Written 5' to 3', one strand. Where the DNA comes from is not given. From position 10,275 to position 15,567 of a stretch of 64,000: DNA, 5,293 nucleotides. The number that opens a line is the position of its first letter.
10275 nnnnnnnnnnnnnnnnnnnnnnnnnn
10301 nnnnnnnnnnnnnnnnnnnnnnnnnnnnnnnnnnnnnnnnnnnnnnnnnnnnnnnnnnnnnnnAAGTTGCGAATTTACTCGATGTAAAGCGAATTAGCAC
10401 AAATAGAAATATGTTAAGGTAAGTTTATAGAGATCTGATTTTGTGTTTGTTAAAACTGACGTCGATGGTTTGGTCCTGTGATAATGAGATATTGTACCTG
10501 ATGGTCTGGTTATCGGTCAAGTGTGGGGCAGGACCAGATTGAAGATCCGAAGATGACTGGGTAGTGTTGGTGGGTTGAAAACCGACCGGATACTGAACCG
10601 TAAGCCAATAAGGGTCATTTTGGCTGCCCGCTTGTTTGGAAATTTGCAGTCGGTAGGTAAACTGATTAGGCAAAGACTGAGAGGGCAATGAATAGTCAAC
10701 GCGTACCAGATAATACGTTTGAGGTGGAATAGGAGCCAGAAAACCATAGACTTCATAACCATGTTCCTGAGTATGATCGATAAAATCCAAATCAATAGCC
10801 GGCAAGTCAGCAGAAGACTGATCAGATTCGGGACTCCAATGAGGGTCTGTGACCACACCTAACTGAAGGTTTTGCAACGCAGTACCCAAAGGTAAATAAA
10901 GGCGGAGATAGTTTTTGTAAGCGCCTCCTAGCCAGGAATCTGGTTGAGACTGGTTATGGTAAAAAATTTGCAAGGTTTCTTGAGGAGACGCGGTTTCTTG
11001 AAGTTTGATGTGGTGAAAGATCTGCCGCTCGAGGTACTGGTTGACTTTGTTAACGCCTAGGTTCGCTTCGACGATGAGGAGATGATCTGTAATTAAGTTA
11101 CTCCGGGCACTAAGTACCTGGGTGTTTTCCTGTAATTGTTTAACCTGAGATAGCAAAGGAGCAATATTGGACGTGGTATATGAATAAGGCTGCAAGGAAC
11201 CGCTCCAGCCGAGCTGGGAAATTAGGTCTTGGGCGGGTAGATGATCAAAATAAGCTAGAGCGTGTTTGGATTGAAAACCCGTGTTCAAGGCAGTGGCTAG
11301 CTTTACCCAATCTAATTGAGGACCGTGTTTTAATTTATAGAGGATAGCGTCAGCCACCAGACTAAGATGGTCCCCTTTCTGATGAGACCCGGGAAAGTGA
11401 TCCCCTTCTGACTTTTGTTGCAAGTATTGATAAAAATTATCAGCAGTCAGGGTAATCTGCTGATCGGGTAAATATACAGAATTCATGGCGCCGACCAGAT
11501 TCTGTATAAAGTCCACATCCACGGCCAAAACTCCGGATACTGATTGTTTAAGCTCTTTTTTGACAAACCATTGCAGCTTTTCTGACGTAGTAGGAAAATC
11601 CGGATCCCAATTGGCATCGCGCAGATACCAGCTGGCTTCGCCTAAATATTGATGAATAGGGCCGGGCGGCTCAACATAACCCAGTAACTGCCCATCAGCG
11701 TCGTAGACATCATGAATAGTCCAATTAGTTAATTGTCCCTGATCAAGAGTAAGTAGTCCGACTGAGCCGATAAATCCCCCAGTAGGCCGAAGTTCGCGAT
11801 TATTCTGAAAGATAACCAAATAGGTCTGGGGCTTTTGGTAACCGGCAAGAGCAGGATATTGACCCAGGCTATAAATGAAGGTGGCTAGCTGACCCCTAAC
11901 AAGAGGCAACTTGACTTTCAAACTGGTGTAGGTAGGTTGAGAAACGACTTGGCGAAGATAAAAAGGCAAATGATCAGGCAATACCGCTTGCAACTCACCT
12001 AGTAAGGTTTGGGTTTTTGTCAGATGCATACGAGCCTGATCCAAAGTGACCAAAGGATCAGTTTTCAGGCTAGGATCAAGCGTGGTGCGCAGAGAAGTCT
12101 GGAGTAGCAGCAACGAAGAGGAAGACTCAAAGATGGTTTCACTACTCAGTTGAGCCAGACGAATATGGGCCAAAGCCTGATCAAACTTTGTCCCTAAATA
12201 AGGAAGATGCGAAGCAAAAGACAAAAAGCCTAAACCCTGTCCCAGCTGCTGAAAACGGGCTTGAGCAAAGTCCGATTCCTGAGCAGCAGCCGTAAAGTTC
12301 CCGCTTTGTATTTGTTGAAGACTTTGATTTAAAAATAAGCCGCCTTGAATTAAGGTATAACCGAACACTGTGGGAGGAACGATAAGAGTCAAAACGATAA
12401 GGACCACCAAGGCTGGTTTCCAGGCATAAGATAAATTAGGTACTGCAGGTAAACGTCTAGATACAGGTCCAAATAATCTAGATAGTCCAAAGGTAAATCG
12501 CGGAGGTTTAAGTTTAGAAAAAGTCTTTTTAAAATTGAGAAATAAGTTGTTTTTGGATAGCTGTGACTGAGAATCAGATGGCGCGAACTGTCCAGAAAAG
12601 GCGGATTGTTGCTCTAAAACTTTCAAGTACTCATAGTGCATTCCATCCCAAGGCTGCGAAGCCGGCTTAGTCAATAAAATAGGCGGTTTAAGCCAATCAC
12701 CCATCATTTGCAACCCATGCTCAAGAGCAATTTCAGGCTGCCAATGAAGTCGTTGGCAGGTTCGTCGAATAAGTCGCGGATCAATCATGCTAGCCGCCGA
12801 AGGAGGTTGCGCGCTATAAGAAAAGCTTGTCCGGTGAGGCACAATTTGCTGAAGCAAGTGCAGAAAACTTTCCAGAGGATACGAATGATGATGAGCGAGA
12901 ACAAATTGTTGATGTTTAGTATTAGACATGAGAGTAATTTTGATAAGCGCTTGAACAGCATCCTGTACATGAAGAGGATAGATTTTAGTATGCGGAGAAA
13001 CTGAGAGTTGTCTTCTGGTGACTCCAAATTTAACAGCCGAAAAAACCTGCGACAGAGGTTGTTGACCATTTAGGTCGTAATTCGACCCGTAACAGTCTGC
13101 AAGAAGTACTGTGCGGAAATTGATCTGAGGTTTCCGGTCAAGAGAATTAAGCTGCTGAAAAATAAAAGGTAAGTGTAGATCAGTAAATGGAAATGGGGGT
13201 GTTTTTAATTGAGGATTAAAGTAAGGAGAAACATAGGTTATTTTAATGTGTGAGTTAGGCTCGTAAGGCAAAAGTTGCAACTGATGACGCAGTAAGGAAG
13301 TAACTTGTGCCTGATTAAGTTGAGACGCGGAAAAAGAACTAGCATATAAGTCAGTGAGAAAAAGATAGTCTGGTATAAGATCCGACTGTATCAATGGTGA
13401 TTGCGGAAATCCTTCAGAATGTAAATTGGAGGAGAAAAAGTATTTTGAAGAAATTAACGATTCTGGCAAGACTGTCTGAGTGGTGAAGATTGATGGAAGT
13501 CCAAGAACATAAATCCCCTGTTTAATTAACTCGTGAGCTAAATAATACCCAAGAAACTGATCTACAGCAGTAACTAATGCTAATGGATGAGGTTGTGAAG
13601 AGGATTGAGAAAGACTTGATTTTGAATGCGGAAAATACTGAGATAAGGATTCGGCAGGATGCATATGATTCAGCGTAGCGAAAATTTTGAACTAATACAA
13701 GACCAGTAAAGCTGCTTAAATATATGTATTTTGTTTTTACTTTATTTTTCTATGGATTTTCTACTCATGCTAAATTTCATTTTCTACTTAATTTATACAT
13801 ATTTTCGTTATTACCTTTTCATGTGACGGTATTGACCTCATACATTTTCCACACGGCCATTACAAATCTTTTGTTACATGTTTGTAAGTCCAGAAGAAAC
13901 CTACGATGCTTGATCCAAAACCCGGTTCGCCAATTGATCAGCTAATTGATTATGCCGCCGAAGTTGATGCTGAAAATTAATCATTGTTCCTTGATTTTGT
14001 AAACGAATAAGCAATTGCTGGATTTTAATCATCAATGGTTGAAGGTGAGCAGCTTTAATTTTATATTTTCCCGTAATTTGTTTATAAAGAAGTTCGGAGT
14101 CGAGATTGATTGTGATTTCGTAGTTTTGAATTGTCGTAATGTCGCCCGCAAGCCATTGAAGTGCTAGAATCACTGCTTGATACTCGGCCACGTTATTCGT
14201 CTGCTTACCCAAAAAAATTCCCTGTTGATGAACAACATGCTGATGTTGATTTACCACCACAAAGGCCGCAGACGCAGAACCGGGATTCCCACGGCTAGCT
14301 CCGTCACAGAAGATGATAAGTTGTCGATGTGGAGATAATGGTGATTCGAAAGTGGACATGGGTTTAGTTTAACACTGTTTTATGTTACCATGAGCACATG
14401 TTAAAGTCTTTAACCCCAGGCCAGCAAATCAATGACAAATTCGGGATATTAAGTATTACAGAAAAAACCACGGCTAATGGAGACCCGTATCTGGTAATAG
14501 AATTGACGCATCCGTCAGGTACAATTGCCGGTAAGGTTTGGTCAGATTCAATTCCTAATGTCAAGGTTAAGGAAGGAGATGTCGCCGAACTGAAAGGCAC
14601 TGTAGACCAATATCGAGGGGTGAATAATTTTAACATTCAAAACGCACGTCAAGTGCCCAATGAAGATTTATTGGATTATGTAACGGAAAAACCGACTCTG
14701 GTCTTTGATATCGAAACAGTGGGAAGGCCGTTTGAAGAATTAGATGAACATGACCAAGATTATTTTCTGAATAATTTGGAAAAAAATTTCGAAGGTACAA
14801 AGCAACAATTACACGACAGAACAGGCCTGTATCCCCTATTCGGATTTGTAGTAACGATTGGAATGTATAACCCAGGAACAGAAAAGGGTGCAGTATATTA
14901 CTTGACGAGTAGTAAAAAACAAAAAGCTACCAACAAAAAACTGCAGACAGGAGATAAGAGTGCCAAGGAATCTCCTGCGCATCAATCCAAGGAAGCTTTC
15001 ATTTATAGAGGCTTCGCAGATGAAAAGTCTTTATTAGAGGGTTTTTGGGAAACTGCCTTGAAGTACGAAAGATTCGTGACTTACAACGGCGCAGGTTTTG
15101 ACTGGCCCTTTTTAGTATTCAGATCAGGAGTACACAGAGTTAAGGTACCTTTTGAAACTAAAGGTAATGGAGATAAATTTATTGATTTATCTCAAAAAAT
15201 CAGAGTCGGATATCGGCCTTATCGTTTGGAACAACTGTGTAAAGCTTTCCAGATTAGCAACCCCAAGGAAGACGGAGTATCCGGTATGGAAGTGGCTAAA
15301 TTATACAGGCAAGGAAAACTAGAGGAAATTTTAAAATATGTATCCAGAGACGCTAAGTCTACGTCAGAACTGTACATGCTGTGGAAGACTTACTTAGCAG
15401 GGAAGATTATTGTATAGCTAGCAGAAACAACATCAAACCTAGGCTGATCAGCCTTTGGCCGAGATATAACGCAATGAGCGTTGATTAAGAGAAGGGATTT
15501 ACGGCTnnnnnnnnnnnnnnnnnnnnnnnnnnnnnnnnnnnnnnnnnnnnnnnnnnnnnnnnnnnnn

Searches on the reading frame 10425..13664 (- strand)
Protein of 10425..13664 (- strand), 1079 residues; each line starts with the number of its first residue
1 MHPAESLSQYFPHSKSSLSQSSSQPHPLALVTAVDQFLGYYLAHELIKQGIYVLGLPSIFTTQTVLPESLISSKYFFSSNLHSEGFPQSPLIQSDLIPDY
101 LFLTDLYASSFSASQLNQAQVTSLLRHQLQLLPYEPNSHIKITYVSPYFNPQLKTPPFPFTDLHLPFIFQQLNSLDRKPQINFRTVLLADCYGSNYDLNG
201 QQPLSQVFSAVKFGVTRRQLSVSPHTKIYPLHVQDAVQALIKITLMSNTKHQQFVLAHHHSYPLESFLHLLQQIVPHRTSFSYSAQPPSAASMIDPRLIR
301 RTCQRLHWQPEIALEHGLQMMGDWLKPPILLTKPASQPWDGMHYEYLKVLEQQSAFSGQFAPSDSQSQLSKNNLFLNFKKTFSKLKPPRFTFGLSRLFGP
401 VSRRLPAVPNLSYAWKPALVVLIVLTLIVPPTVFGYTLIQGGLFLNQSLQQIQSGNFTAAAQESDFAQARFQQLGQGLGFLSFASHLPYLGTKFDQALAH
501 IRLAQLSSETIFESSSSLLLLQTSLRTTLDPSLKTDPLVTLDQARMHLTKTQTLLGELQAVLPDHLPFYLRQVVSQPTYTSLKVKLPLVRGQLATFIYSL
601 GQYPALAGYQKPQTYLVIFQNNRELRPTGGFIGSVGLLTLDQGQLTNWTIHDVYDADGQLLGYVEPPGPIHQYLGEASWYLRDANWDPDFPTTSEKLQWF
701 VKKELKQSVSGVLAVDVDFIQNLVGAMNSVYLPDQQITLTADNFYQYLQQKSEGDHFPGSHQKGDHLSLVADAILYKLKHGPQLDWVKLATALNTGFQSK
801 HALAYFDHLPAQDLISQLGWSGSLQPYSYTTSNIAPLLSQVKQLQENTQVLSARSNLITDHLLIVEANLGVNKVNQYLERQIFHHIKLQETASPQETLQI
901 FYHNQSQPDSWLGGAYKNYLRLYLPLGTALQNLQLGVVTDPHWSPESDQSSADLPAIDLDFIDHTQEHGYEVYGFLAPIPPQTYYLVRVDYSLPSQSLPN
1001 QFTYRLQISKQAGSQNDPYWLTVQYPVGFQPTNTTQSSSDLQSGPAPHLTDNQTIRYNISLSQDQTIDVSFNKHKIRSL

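Call 5: search_protein_families(library=pfam, proteins=[window:10425-13664:-], max_evalue=0.1)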
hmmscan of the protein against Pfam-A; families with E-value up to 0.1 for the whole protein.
window:10425-13664:- (1079 aa): 1 family
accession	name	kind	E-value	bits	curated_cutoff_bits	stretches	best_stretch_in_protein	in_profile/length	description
PF13196.11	DUF4012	-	3.8e-31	109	28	1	611-751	2-142/144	Protein of unknown function (DUF4012)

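Call 6: search_protein_families(library=ncbifam, proteins=[window:10425-13664:-], max_evalue=0.1)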
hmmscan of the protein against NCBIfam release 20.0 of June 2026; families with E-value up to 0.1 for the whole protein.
window:10425-13664:- (1079 aa): 1 family
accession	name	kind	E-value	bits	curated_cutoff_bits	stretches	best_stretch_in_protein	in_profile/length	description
TIGR02141.1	modB_ABC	equivalog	0.019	14.6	182.6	1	412-439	29-56/208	molybdate ABC transporter permease subunit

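Call 15: search_protein_families(library=phrogs, proteins=[window:10425-13664:-], max_evalue=0.1)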
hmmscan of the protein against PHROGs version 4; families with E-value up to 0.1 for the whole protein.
window:10425-13664:- (1079 aa): 0 families

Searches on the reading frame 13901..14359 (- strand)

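Call 22: search_protein_families(library=pfam, proteins=[window:13901-14359:-], max_evalue=0.001)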
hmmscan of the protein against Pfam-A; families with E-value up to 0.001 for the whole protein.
window:13901-14359:- (152 aa): 2 families
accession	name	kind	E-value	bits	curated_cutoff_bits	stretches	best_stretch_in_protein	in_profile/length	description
PF13456.12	RVT_3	-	2e-15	57.3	21.6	1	18-146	2-122/123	Reverse transcriptase-like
PF00075.30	RNase_H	-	1e-14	55.4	25.8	1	12-147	2-139/141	RNase H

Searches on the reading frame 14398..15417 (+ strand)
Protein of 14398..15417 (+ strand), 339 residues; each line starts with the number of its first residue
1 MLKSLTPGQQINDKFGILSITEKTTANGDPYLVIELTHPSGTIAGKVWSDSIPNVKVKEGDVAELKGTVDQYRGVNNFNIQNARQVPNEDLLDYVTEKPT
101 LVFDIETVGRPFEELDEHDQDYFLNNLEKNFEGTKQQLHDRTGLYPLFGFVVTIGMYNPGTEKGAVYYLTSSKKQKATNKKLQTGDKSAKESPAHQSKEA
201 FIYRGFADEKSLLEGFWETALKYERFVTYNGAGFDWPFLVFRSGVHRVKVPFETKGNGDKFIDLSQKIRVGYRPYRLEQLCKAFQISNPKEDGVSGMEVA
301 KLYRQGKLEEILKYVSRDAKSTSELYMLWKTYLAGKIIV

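Call 22: search_protein_families(library=pfam, proteins=[window:14398-15417:+], max_evalue=0.001)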
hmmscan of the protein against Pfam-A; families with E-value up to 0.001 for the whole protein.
window:14398-15417:+ (339 aa): 3 families
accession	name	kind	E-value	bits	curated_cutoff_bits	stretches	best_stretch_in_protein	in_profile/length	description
PF13482.12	RNase_H_2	-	5.6e-15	56.1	22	1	201-328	36-163/165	RNase_H superfamily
PF10108.15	DNA_pol_B_exo2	-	3.3e-13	50.3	24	1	208-330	36-174/213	Predicted 3'-5' exonuclease related to the exonuclease domain of PolB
PF03104.25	DNA_pol_B_exo1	-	2.2e-07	31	23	1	174-252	108-189/242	DNA polymerase family B, exonuclease domain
